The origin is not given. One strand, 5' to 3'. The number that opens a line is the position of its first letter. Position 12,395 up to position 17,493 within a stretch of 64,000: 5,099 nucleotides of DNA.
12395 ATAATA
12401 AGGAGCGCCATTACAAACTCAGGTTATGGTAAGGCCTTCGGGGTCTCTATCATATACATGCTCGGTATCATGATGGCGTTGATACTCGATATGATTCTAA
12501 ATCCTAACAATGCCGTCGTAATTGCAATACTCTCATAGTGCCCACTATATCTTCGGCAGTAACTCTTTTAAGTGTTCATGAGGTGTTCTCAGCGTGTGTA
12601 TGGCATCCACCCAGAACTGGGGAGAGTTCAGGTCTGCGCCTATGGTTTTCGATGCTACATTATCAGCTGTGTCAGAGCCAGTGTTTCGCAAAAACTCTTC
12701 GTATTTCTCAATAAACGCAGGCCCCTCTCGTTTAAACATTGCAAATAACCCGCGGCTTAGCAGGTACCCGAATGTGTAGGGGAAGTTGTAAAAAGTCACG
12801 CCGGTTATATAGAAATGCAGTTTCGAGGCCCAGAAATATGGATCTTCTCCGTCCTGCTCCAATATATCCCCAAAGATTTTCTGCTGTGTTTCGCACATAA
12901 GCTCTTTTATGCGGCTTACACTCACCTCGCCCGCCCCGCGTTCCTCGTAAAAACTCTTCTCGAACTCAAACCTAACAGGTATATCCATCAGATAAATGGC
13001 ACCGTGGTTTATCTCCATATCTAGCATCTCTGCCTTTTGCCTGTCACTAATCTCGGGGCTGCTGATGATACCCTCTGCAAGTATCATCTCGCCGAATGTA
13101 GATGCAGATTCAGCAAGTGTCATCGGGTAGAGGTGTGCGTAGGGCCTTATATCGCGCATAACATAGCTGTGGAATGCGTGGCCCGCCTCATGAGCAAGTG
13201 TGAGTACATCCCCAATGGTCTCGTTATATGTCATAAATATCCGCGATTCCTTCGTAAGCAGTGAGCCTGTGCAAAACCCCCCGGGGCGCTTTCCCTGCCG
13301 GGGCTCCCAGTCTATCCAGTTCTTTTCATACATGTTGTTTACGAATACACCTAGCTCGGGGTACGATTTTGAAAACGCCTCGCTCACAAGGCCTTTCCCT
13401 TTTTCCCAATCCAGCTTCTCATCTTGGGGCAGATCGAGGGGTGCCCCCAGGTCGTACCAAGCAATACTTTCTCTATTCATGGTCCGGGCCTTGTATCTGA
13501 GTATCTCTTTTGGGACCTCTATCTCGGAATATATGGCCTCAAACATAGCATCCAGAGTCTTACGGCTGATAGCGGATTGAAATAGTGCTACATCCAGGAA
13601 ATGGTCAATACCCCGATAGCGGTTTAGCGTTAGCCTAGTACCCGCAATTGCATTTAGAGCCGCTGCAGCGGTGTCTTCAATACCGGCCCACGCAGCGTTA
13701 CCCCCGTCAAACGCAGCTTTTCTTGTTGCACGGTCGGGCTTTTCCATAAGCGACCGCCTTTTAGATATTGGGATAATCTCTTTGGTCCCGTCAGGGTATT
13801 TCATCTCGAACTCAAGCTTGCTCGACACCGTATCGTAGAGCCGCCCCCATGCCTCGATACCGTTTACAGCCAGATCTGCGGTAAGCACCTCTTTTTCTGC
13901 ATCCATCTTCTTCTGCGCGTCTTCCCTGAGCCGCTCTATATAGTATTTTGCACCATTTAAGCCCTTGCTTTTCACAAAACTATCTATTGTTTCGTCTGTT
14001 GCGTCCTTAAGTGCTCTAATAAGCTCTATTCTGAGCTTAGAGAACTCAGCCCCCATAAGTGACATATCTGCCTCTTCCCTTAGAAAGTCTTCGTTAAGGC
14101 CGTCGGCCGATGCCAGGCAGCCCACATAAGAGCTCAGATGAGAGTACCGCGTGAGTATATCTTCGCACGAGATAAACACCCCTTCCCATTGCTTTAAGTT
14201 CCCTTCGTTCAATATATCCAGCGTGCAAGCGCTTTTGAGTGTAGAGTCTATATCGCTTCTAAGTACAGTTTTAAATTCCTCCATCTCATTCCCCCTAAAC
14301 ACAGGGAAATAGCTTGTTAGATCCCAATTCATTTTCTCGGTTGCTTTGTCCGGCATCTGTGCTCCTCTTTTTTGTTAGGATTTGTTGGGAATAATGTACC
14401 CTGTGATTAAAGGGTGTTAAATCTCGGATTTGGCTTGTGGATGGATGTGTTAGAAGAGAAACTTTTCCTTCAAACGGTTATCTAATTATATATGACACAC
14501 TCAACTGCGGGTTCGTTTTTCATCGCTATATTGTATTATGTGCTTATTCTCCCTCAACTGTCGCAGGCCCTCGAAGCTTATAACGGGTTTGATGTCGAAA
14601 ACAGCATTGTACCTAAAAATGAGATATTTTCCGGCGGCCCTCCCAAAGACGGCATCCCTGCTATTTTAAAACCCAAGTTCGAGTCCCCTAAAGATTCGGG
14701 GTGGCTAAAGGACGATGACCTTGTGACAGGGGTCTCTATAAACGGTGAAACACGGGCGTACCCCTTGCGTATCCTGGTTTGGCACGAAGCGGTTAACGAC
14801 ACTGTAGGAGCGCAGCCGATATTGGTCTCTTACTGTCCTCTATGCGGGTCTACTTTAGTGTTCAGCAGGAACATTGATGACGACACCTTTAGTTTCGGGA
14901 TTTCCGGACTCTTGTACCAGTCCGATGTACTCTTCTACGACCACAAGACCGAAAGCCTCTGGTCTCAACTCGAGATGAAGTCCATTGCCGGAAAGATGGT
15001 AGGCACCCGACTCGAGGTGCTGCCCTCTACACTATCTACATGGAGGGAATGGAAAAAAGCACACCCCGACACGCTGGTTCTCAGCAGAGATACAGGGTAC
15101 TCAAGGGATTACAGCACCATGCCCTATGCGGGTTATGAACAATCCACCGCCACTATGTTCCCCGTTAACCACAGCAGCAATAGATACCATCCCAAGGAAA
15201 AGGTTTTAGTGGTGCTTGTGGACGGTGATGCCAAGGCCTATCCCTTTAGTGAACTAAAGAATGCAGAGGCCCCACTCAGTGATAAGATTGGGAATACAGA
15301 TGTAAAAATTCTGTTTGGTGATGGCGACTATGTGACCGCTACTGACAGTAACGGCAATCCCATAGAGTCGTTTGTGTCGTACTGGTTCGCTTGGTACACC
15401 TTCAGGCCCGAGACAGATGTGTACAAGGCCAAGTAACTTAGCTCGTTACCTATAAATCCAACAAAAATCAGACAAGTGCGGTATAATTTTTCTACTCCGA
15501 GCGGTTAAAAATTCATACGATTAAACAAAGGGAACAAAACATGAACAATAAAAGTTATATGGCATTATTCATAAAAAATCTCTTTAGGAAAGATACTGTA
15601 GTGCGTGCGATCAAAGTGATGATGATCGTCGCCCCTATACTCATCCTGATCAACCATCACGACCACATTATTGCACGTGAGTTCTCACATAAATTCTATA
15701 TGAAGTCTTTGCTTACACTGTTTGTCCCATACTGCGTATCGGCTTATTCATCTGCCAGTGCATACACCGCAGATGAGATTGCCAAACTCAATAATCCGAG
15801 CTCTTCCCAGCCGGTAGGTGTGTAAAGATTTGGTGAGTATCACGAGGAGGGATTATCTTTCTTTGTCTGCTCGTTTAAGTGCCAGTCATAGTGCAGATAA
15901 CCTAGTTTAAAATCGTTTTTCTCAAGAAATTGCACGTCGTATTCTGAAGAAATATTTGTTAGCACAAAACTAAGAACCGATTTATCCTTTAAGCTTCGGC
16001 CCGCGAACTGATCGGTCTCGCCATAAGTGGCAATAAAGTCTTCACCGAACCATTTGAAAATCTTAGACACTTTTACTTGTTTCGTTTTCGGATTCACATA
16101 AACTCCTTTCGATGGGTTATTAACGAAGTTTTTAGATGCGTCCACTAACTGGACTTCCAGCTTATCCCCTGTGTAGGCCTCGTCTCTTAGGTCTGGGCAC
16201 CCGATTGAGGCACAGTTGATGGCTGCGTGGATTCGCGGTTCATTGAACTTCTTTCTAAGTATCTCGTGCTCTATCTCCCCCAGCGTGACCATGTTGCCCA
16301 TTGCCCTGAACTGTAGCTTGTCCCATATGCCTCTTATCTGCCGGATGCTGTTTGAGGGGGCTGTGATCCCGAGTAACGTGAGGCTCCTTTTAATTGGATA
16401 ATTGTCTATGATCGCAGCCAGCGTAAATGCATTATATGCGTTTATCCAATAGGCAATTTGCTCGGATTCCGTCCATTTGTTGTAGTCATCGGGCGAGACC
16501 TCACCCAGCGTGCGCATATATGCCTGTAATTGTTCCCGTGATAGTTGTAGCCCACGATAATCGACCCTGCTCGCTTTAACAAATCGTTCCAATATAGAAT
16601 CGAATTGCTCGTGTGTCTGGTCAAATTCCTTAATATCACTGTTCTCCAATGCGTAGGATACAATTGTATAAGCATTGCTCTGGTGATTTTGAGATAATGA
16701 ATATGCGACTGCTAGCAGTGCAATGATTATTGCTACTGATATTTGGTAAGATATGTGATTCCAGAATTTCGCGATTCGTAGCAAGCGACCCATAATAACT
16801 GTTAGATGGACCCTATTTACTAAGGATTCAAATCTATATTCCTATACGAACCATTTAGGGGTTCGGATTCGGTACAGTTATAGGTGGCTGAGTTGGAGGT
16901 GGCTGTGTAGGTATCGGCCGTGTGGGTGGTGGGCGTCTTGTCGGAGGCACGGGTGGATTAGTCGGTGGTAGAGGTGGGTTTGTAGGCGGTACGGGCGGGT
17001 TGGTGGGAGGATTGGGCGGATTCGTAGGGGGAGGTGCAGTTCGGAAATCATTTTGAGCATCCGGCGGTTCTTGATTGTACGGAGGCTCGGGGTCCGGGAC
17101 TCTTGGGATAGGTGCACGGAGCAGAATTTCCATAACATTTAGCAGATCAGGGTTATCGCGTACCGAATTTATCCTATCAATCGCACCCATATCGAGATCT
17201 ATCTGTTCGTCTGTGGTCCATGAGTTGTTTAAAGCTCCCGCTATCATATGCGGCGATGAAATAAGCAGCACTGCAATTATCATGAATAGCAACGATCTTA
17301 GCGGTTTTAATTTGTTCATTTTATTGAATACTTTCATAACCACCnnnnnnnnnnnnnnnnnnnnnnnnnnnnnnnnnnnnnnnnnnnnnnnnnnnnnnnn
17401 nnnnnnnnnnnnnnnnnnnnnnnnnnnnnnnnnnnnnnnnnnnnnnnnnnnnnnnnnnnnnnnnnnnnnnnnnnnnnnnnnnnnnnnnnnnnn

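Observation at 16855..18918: Bicistronic TPR outer-membrane-barrel and proline-repeat protein pair preceded by a perfect 22-bp palindrome containing the regulon -35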

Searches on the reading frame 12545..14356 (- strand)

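Call 19: search_protein_families(library=pfam, proteins=[window:12545-14356:-], max_evalue=0.01)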
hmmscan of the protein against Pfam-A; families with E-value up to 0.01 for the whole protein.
window:12545-14356:- (603 aa): 2 families
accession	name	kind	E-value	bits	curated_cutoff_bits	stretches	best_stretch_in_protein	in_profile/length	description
PF01432.26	Peptidase_M3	-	3.5e-29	102.9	27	1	203-586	2-455/457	Peptidase family M3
PF08439.15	Peptidase_M3_N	-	1.8e-10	41.3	25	1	119-183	5-70/70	Oligopeptidase F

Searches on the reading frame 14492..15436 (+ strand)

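Call 19: search_protein_families(library=pfam, proteins=[window:14492-15436:+], max_evalue=0.01)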
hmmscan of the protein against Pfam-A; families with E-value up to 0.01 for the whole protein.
window:14492-15436:+ (314 aa): 1 family
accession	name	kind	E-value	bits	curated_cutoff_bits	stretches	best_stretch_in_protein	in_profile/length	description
PF11376.13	DUF3179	-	1.6e-89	300.6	27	1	52-277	1-226/292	Protein of unknown function (DUF3179)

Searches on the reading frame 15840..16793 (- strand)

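Call 4: search_protein_families(library=pfam, proteins=[window:15840-16793:-], max_evalue=0.1)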
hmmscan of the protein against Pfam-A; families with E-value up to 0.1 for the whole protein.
window:15840-16793:- (317 aa): 1 family
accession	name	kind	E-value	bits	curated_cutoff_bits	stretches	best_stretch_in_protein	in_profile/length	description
PF04784.19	DUF547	-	3.8e-26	91.9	27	1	105-224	2-125/125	Protein of unknown function, DUF547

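Call 5: search_protein_families(library=ncbifam, proteins=[window:15840-16793:-], max_evalue=1)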
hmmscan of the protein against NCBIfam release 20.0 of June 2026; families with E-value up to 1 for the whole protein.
window:15840-16793:- (317 aa): 2 families
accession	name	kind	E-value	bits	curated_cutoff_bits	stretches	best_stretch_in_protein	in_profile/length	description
TIGR02245.1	HAD_IIID1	hypoth_equivalog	0.068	12.7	192.25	1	207-238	126-157/195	HAD-IIID family hydrolase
NF033631.1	SLATT_5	subfamily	0.72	9.3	60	0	3-46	18-60/180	SLATT domain-containing protein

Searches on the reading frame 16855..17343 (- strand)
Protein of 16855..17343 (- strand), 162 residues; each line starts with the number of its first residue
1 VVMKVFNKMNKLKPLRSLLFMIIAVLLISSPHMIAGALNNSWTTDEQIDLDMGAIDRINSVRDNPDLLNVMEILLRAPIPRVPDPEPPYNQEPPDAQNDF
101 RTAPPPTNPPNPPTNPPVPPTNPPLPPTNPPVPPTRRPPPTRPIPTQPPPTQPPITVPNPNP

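Call 4: search_protein_families(library=pfam, proteins=[window:16855-17343:-], max_evalue=0.1)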
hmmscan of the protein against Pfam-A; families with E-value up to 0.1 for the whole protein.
window:16855-17343:- (162 aa): 1 family
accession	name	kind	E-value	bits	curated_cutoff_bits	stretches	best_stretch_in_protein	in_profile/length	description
PF07830.18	PP2C_C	-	0.088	13.7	28.5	0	22-84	2-64/80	Protein serine/threonine phosphatase 2C, C-terminal domain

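Call 5: search_protein_families(library=ncbifam, proteins=[window:16855-17343:-], max_evalue=1)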
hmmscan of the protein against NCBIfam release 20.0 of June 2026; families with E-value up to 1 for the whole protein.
window:16855-17343:- (162 aa): 1 family
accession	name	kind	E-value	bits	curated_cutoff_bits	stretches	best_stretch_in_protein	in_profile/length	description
NF041620.1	MXAN_5187_fam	hypoth_equivalog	0.0061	16.3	200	1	18-152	313-445/601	MXAN_5187 family protein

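Call 70: predict_structure(protein=window:16858-17337:-)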
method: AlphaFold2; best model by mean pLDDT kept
length: 160 residues; sequences in the alignment: 1
mean_pLDDT: 64.0   pTM: 0.20
mean pLDDT of the five models: 64.0, 60.8, 58.4, 57.0, 53.8
residues with pLDDT >= 90: 0; 70-90: 59; 50-70: 83; < 50: 18
segments of 3 or more residues with pLDDT < 50: 33-35, 37-43, 45-47
pLDDT, mean of each block of 10 residues (from residue 1): 51 70 66 48 49 54 69 68 64 57 65 69 73 73 75 74
secondary structure, 60 per line:
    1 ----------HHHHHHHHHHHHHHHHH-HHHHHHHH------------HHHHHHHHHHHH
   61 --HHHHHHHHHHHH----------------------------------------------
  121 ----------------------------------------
elements in order: H11-27 H29-36 H49-60 H63-74

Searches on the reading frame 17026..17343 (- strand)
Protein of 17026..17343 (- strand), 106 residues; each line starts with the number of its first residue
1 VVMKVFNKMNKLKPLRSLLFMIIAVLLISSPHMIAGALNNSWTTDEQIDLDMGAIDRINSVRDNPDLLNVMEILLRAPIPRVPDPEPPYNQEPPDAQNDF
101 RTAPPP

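Call 38: find_homologous_proteins(query=window:17026-17343:-, max_evalue=0.01)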
Query window:17026-17343:- (106 aa): 1 proteins with E <= 0.01 among 1 candidates.
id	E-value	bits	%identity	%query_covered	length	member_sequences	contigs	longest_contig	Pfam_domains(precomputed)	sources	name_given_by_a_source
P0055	8.9e-61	220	100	98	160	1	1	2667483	-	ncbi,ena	-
